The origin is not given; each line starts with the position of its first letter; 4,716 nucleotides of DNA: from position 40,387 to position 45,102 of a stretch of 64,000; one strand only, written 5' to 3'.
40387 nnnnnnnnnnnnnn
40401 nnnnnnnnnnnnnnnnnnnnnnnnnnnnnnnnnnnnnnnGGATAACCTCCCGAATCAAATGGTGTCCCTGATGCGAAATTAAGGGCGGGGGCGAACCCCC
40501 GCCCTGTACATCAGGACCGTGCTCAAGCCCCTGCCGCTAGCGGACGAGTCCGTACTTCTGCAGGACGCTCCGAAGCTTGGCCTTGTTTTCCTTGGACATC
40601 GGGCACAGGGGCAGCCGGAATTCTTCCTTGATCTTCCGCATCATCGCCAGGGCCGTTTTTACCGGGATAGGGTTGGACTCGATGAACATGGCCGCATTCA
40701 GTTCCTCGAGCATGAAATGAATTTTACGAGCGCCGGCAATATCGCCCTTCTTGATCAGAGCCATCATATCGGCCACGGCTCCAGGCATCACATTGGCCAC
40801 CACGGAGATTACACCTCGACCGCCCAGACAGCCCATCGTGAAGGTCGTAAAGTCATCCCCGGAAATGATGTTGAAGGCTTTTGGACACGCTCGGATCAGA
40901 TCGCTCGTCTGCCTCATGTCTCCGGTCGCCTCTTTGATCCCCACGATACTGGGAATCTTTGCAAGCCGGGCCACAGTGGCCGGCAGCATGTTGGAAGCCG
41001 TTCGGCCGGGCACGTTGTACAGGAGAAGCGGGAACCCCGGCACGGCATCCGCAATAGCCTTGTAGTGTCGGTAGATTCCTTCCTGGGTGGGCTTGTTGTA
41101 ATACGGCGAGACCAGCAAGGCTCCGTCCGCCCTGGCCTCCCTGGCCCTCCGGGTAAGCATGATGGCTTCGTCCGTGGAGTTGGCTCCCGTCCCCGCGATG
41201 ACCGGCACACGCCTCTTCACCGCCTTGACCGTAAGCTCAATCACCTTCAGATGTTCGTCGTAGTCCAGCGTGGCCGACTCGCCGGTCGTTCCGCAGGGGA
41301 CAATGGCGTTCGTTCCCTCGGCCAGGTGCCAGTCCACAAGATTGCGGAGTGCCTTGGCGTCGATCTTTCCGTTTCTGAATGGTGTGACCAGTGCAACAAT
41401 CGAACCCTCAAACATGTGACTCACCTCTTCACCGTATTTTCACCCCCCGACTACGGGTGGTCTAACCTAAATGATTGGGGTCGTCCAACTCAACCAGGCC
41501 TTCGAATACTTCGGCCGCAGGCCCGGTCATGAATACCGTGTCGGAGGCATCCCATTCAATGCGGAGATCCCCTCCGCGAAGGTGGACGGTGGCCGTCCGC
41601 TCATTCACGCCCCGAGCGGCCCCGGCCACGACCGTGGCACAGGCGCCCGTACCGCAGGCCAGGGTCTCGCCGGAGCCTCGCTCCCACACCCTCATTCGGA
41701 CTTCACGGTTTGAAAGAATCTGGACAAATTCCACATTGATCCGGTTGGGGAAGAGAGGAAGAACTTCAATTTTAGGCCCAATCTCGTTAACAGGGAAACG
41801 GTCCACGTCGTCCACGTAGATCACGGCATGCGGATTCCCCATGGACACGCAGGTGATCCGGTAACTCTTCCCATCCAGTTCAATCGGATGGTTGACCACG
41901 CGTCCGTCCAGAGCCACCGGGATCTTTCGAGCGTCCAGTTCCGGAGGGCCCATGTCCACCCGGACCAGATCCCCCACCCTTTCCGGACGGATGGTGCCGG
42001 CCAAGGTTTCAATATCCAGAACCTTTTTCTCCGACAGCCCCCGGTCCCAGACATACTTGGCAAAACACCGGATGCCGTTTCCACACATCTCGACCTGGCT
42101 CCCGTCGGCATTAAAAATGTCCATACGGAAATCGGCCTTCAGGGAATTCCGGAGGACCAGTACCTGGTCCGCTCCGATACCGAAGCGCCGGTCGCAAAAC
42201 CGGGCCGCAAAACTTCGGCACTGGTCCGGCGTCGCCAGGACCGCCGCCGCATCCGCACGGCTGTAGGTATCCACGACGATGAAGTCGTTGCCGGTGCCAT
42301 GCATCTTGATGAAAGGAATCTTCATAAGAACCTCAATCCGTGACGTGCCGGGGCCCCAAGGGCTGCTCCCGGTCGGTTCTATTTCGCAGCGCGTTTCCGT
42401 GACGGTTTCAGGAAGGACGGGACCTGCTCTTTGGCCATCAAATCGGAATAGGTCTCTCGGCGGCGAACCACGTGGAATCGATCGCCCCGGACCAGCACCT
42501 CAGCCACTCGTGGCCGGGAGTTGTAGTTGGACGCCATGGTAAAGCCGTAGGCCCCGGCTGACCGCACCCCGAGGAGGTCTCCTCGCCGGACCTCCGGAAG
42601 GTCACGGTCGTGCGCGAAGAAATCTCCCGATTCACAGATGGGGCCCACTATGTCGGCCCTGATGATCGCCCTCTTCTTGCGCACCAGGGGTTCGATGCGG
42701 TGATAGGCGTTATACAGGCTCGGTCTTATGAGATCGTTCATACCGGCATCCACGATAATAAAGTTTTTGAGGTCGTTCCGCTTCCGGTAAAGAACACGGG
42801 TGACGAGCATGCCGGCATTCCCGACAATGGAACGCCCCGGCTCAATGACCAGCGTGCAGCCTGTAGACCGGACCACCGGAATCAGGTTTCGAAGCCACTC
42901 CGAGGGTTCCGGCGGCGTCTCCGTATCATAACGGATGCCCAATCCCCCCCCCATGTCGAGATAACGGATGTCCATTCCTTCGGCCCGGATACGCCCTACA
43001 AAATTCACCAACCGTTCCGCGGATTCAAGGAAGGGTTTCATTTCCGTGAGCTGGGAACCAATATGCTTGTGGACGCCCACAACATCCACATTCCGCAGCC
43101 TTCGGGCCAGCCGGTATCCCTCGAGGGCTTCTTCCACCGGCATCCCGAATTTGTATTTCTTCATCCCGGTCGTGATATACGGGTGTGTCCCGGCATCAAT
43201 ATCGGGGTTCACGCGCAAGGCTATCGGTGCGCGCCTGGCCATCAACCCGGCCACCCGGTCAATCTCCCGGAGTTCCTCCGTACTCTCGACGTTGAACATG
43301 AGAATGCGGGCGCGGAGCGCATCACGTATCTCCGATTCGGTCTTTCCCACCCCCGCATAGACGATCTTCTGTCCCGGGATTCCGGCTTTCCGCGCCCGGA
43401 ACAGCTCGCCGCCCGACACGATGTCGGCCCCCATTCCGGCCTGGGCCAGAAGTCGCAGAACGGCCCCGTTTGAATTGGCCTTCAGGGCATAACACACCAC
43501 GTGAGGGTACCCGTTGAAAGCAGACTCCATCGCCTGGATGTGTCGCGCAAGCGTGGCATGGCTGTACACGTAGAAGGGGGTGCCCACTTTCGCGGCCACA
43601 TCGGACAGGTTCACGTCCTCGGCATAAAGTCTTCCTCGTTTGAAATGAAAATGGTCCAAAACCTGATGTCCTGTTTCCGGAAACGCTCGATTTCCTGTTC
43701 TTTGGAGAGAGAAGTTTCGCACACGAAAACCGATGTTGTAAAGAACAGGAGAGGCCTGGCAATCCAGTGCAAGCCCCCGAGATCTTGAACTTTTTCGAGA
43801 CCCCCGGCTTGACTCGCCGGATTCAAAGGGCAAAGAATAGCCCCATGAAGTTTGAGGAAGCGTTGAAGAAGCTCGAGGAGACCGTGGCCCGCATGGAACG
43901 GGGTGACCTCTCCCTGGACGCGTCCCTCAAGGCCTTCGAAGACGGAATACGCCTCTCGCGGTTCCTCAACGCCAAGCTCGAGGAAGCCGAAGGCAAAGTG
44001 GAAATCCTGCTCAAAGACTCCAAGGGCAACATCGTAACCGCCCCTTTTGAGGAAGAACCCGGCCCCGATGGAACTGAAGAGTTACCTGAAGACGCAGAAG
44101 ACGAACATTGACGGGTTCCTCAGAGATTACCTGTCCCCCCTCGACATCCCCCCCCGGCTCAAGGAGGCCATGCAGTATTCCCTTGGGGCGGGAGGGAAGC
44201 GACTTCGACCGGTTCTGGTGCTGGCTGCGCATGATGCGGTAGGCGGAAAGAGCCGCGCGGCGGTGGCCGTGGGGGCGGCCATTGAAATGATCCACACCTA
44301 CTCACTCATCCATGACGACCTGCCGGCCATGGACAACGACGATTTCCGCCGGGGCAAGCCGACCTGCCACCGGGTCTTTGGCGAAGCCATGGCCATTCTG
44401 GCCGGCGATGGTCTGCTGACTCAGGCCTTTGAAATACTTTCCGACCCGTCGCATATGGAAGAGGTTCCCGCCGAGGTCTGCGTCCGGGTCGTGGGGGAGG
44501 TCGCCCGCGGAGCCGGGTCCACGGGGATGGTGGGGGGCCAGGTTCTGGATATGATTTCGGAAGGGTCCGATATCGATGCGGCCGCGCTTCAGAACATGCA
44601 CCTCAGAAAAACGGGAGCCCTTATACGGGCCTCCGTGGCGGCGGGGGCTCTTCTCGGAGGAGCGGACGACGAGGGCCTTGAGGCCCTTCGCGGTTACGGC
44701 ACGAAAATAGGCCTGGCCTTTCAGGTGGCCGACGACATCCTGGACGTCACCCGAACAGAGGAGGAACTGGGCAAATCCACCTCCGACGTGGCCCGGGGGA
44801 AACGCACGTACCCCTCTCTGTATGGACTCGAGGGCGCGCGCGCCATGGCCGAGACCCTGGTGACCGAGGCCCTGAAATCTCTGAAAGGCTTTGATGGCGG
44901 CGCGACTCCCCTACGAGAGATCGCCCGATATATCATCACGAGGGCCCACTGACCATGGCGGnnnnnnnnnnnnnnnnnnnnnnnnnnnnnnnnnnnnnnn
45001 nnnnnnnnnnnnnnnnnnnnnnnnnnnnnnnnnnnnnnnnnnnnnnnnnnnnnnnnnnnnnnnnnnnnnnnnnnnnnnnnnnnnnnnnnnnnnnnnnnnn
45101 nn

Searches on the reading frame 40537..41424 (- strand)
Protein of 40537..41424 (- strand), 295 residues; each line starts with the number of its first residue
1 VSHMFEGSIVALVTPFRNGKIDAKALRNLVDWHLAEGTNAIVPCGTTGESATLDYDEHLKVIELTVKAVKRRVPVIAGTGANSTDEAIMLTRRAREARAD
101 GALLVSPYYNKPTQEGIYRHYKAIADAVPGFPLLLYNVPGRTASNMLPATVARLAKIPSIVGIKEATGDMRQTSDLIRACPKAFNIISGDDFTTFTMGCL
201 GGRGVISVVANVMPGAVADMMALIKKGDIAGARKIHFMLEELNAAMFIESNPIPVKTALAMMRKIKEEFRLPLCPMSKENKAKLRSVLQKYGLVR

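Call 55: search_protein_families(library=pfam, proteins=[window:40537-41424:-], max_evalue=0.000001)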
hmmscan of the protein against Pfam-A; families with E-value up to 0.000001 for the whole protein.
window:40537-41424:- (295 aa): 1 family
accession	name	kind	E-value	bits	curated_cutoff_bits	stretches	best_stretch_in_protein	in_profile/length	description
PF00701.28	DHDPS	-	3.4e-95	318.5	22.1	1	5-290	2-288/289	Dihydrodipicolinate synthetase family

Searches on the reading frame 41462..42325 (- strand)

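Call 55: search_protein_families(library=pfam, proteins=[window:41462-42325:-], max_evalue=0.000001)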
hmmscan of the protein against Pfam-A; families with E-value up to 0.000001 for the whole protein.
window:41462-42325:- (287 aa): 1 family
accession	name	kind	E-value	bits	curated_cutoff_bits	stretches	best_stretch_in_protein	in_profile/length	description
PF01678.24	DAP_epimerase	-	1.6e-67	225.5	34.7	2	159-271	2-119/121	Diaminopimelate epimerase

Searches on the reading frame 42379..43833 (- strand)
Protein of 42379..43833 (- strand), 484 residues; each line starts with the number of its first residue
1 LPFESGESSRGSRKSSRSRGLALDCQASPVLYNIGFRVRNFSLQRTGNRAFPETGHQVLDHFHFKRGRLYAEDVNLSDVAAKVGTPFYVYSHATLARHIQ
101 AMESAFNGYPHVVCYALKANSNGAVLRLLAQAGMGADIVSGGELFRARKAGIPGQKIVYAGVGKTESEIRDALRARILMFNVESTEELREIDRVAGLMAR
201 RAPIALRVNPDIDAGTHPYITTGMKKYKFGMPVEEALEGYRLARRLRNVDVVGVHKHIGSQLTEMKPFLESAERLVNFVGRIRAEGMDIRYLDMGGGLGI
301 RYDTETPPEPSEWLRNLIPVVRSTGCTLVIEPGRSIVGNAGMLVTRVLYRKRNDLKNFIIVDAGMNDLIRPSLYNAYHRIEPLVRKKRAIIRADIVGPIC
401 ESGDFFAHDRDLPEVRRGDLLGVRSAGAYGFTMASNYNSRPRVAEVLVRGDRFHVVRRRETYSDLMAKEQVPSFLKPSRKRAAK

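Call 56: search_protein_families(library=pfam, proteins=[window:42379-43833:-], max_evalue=0.000001)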
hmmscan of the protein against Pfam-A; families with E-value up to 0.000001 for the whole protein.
window:42379-43833:- (484 aa): 3 families
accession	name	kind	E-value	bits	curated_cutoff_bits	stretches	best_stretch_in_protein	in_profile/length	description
PF02784.22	Orn_Arg_deC_N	-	5.1e-63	213.2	23.4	1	94-337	3-246/247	Pyridoxal-dependent decarboxylase, pyridoxal binding domain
PF00278.28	Orn_DAP_Arg_deC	-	6.1e-31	107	23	1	87-427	1-95/95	Pyridoxal-dependent decarboxylase, C-terminal sheet domain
PF01168.26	Ala_racemase_N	-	9.5e-10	39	24.1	1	94-296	5-195/220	Alanine racemase, N-terminal domain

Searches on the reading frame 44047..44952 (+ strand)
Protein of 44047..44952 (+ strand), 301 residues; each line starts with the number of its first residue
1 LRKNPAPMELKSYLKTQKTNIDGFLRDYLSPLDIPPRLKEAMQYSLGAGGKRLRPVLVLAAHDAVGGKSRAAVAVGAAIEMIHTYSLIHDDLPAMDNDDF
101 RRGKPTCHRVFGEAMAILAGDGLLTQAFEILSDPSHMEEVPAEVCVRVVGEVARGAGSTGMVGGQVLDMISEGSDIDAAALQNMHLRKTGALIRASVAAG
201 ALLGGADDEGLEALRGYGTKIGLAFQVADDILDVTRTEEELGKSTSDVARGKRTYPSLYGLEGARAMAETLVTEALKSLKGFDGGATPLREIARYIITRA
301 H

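Call 56: search_protein_families(library=pfam, proteins=[window:44047-44952:+], max_evalue=0.000001)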
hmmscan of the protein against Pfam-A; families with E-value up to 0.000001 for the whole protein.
window:44047-44952:+ (301 aa): 1 family
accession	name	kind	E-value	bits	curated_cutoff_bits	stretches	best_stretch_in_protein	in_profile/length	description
PF00348.22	polyprenyl_synt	-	4.9e-62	209.8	27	1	36-276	2-234/251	Polyprenyl synthetase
